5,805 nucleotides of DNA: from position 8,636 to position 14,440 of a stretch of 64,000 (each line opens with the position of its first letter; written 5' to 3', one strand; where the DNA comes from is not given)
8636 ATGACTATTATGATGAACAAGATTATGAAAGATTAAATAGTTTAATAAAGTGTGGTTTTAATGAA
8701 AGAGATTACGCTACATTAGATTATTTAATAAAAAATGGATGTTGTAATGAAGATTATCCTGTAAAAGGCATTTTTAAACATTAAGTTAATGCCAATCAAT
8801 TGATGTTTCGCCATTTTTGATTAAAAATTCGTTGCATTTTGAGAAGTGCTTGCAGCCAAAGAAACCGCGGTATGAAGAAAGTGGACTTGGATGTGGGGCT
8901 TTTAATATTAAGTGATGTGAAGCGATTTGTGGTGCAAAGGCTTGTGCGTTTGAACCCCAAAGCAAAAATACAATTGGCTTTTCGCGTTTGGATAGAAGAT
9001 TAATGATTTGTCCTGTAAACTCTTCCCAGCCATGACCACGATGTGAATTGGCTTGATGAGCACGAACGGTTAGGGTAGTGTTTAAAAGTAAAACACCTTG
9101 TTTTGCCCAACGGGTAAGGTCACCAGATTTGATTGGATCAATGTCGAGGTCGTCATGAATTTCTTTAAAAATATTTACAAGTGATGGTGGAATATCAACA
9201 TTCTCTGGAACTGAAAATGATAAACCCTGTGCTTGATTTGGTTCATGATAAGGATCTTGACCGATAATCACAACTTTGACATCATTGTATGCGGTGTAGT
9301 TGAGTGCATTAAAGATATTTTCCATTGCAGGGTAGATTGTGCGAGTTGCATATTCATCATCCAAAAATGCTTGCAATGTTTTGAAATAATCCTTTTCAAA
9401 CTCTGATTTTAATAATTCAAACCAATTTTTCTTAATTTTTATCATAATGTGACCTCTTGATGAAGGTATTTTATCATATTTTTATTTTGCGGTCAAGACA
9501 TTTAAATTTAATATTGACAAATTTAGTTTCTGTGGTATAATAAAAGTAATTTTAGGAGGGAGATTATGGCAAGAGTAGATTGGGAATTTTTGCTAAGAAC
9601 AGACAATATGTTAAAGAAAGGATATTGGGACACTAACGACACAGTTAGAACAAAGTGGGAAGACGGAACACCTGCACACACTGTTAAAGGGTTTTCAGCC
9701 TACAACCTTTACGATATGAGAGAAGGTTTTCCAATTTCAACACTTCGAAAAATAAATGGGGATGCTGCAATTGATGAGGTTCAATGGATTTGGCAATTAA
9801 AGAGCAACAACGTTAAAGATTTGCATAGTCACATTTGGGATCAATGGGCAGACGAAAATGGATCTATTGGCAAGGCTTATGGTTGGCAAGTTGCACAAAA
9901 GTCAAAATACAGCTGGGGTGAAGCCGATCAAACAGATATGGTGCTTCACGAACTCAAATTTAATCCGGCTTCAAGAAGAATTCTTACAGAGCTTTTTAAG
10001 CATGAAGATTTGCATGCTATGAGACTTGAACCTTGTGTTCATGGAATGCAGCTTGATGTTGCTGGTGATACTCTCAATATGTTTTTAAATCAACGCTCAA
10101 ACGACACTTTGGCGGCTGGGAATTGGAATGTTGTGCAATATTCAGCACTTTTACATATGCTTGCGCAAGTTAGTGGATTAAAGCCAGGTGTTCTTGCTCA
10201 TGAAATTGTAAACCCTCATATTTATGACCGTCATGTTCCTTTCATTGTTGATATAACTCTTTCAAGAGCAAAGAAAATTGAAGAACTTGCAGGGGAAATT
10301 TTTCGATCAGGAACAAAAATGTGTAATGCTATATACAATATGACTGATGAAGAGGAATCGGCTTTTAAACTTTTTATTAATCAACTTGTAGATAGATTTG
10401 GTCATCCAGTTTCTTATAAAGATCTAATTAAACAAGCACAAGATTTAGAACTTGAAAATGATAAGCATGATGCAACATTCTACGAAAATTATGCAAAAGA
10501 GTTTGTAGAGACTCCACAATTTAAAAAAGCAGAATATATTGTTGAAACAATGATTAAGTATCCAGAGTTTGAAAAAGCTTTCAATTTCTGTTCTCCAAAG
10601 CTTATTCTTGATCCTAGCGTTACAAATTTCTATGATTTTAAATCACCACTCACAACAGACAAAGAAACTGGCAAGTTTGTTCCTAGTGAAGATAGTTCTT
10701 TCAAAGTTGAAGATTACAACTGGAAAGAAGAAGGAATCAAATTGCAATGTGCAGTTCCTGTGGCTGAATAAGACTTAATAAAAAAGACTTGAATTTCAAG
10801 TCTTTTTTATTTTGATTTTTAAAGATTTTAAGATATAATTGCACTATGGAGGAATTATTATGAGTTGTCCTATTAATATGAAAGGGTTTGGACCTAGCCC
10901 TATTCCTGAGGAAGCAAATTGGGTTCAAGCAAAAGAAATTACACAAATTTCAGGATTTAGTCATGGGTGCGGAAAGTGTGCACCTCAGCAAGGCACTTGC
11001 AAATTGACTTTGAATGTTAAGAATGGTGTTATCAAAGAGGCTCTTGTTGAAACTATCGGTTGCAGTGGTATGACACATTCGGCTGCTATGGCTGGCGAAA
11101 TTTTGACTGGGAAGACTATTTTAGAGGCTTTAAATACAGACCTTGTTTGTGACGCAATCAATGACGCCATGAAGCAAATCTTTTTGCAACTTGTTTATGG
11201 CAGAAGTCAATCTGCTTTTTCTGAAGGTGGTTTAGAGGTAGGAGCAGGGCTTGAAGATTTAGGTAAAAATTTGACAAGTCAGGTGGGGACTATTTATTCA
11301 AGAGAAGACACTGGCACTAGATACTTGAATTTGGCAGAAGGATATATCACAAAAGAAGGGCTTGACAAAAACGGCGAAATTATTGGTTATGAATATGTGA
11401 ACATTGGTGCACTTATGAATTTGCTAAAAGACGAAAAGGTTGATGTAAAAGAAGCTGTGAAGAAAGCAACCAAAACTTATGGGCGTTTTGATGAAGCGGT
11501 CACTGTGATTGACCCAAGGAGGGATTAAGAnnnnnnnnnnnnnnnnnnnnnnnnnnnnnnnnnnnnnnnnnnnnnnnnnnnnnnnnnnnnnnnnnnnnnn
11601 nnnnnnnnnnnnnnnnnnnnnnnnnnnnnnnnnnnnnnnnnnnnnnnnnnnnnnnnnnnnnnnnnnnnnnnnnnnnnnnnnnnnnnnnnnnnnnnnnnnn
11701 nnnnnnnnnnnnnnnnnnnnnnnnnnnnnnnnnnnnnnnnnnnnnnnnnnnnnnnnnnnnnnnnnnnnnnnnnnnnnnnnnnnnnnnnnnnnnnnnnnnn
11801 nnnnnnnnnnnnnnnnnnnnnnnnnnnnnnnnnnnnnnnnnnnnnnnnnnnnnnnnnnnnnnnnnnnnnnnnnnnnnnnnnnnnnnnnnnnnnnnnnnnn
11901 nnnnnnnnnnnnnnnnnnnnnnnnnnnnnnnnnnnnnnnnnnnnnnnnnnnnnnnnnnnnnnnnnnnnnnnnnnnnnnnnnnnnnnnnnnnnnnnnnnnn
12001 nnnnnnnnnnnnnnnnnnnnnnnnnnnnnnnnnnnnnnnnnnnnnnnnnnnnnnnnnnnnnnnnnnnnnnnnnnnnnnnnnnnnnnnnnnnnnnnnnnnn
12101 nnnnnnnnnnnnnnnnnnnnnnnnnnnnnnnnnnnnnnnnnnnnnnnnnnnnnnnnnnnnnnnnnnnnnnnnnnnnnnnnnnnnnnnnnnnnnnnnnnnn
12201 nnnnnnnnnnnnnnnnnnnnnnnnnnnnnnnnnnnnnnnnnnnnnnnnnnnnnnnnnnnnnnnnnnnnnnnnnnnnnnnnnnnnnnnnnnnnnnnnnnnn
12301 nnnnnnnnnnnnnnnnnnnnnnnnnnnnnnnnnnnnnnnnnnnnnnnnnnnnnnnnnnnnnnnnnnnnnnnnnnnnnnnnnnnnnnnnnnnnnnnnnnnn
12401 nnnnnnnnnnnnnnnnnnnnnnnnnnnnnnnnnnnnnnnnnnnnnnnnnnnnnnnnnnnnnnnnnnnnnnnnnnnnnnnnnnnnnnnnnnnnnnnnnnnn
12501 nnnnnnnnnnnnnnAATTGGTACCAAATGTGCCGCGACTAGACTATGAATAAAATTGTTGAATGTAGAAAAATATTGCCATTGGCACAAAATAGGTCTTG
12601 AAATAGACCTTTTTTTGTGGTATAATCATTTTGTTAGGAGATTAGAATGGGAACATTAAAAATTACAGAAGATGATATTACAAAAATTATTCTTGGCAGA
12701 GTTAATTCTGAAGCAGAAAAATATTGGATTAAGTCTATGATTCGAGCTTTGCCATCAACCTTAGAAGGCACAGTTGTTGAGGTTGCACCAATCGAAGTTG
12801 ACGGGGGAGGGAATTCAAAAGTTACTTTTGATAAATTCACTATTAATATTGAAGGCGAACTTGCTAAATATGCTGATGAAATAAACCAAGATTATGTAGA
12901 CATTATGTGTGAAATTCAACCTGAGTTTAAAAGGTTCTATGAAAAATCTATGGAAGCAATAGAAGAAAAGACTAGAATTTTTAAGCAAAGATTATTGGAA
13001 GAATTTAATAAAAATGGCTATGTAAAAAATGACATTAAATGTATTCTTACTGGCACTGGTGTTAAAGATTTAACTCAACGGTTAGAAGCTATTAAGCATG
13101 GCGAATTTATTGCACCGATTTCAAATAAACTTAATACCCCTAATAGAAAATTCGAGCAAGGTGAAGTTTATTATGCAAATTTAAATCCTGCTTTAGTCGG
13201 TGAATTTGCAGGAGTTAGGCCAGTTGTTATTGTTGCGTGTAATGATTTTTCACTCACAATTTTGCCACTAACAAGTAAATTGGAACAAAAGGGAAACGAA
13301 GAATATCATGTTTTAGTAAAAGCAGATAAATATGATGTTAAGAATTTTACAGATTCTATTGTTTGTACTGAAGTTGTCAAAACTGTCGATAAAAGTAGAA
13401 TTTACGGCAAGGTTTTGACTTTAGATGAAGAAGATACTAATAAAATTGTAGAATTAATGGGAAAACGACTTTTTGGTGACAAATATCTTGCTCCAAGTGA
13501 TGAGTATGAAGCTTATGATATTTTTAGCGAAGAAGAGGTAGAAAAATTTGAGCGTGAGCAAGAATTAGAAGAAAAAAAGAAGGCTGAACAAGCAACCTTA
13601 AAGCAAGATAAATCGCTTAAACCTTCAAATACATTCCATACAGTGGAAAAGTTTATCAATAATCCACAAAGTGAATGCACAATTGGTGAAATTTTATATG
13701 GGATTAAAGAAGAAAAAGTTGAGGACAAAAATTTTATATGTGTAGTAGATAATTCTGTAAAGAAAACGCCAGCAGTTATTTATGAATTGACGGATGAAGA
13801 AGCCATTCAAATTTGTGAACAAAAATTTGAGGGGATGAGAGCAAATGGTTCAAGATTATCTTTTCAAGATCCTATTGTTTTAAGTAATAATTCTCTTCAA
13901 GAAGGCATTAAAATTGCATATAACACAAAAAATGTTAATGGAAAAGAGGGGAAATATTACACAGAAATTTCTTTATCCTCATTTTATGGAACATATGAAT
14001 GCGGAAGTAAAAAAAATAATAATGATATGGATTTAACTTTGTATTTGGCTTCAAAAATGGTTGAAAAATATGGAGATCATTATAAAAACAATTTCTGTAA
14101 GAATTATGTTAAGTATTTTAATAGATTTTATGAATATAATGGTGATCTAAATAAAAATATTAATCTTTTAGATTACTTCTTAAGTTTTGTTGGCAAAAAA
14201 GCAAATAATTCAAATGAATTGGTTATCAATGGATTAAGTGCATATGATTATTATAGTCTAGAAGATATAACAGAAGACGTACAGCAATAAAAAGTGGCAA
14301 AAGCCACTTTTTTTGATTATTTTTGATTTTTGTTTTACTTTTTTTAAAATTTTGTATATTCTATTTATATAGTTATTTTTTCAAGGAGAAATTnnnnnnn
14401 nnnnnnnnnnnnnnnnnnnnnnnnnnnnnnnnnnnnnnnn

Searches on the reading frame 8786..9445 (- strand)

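Call 62: search_protein_families(library=pfam, proteins=[window:8786-9445:-], max_evalue=0.00001)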
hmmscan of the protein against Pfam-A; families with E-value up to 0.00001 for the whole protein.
window:8786-9445:- (219 aa): 1 family
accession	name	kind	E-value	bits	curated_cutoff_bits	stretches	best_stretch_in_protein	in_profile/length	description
PF03167.25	UDG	-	7.9e-19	68.6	24.3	1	53-208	6-140/141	Uracil DNA glycosylase superfamily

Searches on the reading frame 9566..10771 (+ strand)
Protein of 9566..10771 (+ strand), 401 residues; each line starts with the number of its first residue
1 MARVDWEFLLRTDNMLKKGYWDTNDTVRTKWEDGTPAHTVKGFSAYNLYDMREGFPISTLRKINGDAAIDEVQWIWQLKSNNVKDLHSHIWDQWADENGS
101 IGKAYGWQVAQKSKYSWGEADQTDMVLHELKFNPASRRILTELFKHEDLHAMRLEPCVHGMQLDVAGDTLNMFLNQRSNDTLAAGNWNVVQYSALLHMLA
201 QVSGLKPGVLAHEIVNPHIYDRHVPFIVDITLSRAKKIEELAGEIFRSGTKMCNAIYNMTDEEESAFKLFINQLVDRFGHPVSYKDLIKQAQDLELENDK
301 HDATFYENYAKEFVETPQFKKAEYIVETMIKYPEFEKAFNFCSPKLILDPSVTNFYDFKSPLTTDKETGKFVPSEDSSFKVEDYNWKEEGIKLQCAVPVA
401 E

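Call 62: search_protein_families(library=pfam, proteins=[window:9566-10771:+], max_evalue=0.00001)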
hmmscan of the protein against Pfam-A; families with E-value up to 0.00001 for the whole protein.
window:9566-10771:+ (401 aa): 1 family
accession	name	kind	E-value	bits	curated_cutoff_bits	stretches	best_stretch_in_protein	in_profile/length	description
PF00303.24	Thymidylat_synt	-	3.9e-58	197.1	24.3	1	15-237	10-227/266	Thymidylate synthase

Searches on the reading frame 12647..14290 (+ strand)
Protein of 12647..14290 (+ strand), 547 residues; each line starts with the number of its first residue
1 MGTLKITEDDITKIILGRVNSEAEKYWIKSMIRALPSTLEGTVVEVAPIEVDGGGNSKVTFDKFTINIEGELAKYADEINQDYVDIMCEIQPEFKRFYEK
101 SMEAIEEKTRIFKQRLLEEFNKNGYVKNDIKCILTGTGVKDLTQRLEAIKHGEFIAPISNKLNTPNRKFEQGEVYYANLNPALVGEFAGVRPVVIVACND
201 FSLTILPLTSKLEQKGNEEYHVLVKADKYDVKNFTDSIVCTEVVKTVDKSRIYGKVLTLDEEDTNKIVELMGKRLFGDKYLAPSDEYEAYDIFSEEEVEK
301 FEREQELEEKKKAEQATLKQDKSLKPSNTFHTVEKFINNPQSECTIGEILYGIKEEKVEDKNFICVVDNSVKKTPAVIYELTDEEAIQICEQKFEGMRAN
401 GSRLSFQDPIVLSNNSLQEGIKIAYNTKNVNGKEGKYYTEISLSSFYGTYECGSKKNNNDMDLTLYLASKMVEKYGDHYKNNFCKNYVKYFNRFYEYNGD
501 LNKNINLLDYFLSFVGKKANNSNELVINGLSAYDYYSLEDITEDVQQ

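Call 63: search_protein_families(library=pfam, proteins=[window:12647-14290:+], max_evalue=0.00001)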
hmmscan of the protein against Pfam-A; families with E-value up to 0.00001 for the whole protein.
window:12647-14290:+ (547 aa): 1 family
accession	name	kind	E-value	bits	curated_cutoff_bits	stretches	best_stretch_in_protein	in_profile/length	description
PF02452.23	PemK_toxin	-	1.2e-15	58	23.1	1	170-268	1-102/109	PemK-like, MazF-like toxin of type II toxin-antitoxin system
